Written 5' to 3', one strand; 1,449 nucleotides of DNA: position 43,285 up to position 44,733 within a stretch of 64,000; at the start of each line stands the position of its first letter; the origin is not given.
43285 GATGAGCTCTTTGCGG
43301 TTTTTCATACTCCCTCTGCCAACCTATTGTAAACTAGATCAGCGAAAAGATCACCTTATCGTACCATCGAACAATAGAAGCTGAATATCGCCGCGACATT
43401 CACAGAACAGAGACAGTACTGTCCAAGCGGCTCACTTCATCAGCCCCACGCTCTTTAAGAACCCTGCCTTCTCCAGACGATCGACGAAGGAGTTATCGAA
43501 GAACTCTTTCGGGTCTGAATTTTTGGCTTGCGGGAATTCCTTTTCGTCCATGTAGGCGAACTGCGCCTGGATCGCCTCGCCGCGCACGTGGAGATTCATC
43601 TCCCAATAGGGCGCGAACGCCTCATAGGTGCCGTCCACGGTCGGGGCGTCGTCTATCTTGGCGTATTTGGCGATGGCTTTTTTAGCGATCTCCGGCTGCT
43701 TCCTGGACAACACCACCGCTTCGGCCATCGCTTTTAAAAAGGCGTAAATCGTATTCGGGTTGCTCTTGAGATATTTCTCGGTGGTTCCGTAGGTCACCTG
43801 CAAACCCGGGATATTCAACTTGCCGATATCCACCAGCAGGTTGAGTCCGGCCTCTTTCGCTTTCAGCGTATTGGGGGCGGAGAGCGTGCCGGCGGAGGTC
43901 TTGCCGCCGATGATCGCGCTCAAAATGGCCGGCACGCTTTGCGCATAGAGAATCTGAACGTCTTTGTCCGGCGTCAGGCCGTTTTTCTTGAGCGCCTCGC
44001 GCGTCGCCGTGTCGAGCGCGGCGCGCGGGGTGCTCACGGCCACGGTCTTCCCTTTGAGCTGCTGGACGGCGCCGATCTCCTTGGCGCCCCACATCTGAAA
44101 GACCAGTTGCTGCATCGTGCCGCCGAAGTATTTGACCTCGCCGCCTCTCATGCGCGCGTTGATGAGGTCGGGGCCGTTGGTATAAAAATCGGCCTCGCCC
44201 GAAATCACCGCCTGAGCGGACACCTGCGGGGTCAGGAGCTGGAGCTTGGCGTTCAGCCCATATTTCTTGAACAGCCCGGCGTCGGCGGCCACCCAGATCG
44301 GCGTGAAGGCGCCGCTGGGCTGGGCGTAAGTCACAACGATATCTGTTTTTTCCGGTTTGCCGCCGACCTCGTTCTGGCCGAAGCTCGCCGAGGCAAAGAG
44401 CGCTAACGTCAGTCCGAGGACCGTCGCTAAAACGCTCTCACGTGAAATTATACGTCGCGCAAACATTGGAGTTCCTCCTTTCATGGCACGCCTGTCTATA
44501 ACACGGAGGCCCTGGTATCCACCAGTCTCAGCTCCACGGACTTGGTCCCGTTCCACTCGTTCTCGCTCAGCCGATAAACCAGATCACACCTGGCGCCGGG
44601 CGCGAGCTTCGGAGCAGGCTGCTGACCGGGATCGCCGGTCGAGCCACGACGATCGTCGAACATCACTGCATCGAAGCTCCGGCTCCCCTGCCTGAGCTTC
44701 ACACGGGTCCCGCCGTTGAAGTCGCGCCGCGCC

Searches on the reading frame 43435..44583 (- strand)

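Call 62: search_protein_families(library=pfam, proteins=[window:43435-44583:-], max_evalue=0.00001)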
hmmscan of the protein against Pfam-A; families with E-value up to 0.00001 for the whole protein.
window:43435-44583:- (383 aa): 3 families
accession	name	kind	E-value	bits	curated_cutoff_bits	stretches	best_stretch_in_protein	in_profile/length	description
PF09084.16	NMT1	-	4.1e-18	66.5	20.5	1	93-298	4-214/216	NMT1/THI5 like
PF13379.11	NMT1_2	-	6.7e-12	46.2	24.7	1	174-303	120-247/252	NMT1-like family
PF12974.12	Phosphonate-bd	-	8.8e-06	25.7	27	0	170-246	97-174/242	ABC transporter, phosphonate, periplasmic substrate-binding protein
